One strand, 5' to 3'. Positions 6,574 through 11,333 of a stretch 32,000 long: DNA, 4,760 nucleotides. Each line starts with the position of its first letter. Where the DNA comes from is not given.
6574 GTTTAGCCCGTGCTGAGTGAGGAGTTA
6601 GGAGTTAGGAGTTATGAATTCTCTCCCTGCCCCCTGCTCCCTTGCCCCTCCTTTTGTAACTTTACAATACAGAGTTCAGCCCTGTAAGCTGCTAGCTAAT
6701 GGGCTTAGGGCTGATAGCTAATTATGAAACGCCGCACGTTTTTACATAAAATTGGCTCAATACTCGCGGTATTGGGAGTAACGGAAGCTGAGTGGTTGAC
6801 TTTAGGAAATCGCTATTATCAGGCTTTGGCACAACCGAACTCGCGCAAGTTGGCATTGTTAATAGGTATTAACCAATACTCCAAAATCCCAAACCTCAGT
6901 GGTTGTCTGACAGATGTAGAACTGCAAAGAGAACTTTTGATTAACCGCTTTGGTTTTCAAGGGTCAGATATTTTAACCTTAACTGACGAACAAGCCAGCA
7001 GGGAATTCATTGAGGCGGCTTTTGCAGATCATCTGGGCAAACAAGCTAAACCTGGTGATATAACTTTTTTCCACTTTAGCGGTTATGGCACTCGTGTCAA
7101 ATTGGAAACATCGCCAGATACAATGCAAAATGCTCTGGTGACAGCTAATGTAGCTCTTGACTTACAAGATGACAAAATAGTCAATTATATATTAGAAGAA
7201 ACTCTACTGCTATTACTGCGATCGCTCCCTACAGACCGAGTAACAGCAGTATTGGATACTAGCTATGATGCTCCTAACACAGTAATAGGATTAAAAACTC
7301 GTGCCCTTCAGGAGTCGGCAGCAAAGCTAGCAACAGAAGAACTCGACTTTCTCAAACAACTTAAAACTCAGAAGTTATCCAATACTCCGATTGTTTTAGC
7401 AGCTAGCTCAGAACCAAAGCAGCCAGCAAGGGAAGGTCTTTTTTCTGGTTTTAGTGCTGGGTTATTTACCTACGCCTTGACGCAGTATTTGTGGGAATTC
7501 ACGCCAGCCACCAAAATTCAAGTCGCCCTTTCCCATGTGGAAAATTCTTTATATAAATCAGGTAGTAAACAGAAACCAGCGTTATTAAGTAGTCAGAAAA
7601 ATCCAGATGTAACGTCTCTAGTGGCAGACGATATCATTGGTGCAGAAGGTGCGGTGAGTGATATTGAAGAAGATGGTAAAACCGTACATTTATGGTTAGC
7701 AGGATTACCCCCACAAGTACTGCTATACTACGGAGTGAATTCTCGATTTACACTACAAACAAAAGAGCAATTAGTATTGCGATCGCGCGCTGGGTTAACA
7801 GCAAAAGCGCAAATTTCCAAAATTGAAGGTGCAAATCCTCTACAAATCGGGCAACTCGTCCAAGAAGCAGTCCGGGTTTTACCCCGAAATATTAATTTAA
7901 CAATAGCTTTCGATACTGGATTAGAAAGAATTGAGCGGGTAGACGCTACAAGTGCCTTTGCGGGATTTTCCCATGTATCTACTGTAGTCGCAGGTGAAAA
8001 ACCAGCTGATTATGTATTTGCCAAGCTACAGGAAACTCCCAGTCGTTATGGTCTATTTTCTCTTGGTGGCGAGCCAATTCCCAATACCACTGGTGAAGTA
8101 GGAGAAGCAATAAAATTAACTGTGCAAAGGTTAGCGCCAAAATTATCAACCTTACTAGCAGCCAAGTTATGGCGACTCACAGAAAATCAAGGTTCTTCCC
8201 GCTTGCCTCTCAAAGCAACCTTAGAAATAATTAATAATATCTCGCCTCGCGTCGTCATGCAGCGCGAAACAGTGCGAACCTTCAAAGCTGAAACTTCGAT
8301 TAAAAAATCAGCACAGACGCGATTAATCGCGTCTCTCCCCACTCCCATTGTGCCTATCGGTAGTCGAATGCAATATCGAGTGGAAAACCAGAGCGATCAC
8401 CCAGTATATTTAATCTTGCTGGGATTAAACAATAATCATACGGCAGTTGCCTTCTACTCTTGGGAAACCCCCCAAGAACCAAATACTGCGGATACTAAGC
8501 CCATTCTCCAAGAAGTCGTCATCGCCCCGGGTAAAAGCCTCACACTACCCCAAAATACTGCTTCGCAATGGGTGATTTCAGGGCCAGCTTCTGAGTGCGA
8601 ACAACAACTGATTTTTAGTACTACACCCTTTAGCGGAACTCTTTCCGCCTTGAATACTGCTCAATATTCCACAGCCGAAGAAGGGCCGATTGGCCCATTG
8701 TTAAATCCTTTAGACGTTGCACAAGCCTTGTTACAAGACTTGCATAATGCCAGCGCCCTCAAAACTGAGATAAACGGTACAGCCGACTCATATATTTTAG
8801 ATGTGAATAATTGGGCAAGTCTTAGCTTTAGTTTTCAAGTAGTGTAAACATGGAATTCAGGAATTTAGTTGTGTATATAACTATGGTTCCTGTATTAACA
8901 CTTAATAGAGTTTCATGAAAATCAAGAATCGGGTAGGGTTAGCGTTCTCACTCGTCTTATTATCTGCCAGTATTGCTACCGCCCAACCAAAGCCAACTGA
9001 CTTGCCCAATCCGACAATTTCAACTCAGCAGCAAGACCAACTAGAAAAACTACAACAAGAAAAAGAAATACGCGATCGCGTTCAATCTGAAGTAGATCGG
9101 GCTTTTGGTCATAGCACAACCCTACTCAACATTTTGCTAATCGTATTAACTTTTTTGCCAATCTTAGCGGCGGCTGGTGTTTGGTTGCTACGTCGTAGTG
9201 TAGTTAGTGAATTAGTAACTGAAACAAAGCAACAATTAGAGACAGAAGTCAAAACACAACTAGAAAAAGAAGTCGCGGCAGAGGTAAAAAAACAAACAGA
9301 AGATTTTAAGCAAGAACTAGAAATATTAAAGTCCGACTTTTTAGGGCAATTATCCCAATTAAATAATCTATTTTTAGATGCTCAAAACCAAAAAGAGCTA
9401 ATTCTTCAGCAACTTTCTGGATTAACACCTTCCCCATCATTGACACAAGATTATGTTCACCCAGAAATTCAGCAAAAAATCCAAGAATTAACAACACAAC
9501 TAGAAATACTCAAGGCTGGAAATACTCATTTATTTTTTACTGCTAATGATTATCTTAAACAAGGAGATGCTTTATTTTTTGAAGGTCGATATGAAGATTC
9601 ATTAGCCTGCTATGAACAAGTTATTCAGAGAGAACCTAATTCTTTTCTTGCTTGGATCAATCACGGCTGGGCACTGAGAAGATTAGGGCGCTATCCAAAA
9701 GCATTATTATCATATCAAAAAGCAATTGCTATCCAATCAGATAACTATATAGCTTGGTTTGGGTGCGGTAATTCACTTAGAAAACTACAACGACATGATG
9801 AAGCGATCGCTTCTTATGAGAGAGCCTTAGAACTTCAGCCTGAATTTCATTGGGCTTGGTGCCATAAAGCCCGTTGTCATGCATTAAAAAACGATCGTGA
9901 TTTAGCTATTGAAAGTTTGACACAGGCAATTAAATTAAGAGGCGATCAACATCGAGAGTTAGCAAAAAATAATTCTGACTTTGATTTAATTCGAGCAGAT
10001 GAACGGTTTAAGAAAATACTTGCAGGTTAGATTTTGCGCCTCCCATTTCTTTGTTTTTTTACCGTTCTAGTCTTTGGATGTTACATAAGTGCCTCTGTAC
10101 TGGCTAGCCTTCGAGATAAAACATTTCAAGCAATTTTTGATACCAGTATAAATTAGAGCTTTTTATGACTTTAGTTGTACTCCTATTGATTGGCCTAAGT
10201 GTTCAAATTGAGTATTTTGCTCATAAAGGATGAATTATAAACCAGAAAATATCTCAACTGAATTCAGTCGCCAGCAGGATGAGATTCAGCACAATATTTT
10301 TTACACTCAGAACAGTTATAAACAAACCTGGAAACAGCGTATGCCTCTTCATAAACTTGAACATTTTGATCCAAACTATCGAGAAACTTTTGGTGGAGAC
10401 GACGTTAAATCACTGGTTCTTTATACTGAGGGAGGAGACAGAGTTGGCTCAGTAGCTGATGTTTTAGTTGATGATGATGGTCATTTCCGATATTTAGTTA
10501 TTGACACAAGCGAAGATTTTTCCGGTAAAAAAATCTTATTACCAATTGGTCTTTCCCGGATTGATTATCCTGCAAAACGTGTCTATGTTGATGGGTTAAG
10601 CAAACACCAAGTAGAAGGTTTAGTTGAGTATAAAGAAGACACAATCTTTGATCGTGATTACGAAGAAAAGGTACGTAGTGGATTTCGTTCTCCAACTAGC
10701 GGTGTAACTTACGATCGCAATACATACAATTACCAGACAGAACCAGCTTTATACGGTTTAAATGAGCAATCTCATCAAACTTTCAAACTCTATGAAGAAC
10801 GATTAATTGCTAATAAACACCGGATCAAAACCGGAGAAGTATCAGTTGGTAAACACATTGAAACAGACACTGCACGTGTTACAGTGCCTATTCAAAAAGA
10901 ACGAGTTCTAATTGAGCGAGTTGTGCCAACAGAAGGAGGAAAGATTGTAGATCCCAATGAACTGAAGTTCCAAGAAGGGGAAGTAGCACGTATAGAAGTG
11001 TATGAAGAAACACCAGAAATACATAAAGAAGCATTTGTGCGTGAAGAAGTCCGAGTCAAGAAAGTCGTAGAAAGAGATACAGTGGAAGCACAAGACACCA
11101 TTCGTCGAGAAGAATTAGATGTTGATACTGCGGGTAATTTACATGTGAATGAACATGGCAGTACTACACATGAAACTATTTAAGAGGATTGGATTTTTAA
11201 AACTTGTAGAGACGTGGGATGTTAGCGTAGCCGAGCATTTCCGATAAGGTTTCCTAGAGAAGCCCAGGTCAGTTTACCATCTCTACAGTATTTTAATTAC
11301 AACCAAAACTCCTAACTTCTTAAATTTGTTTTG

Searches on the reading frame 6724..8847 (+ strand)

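Call 70: search_protein_families(library=pfam, proteins=[window:6724-8847:+], max_evalue=0.0001)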
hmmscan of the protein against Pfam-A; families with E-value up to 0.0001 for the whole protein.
window:6724-8847:+ (707 aa): 2 families
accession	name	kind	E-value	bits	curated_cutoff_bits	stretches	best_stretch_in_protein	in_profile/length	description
PF00656.27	Peptidase_C14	-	1.4e-21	77.7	21.4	1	41-290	1-226/233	Caspase domain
PF14326.11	DUF4384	-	5.8e-06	26.7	27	1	544-635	3-81/81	Domain of unknown function (DUF4384)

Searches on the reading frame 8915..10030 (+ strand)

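Call 70: search_protein_families(library=pfam, proteins=[window:8915-10030:+], max_evalue=0.0001)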
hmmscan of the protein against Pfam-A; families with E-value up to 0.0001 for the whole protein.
window:8915-10030:+ (371 aa): 16 families
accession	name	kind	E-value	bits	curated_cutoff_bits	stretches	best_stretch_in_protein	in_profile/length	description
PF00515.34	TPR_1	-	1.3e-27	94.9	27.8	2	279-311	2-34/34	Tetratricopeptide repeat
PF07719.23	TPR_2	-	1.9e-24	84.1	27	1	280-310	3-33/34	Tetratricopeptide repeat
PF13414.12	TPR_11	-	7.5e-23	80.4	26.8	2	253-290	3-40/42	TPR repeat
PF13181.12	TPR_8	-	1.1e-21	75.5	25.7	1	280-310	3-33/34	Tetratricopeptide repeat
PF13432.12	TPR_16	-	5e-20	72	32.7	2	214-276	1-63/65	Tetratricopeptide repeat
PF13431.12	TPR_17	-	1.2e-14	53.7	24.4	0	232-264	1-33/34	Tetratricopeptide repeat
PF13424.12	TPR_12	-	3.9e-14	53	30.1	2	214-274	7-75/77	Tetratricopeptide repeat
PF13428.12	TPR_14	-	5.3e-14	51.8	23.5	1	280-320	3-43/44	Tetratricopeptide repeat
PF13174.12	TPR_6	-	8.3e-13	48.5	26.3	0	213-243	3-33/33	Tetratricopeptide repeat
PF13176.12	TPR_7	-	2.1e-12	46.5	27.9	0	280-308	1-31/36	Tetratricopeptide repeat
PF14559.12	TPR_19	-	8.5e-10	39.3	25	0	291-344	4-57/68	Tetratricopeptide repeat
PF13371.12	TPR_9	-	2.4e-07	31.1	35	0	224-276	9-61/73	Tetratricopeptide repeat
PF01239.28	PPTA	-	5.9e-07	29.3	29.5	0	295-319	2-26/32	Protein prenyltransferase alpha subunit repeat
PF24575.1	TPR_Slam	-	6.3e-06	27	35.2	0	267-316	38-85/104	Surface lipoprotein assembly modifier, N-terminal TPR repeats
PF13374.12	TPR_10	-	1.3e-05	25.5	27.5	0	251-273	9-31/42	Tetratricopeptide repeat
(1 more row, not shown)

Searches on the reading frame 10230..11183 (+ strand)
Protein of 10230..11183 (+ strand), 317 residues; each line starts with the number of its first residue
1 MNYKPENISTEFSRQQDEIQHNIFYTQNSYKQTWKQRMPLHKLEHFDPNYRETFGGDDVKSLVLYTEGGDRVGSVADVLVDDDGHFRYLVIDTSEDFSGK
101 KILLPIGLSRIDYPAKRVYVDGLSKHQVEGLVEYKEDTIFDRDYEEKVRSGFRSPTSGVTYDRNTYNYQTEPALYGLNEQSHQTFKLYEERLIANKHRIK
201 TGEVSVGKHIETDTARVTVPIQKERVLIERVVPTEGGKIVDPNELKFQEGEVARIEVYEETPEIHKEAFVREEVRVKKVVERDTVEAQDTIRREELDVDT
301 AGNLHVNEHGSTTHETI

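Call 70: search_protein_families(library=pfam, proteins=[window:10230-11183:+], max_evalue=0.0001)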
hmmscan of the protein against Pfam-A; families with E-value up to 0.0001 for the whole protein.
window:10230-11183:+ (317 aa): 2 families
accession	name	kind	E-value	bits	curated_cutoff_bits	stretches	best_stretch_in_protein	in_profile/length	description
PF09557.15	DUF2382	-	4.4e-34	117.6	23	1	186-298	2-111/111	Domain of unknown function (DUF2382)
PF05239.21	PRC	-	8.3e-12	45.4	21.2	1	53-126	3-77/78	PRC-barrel domain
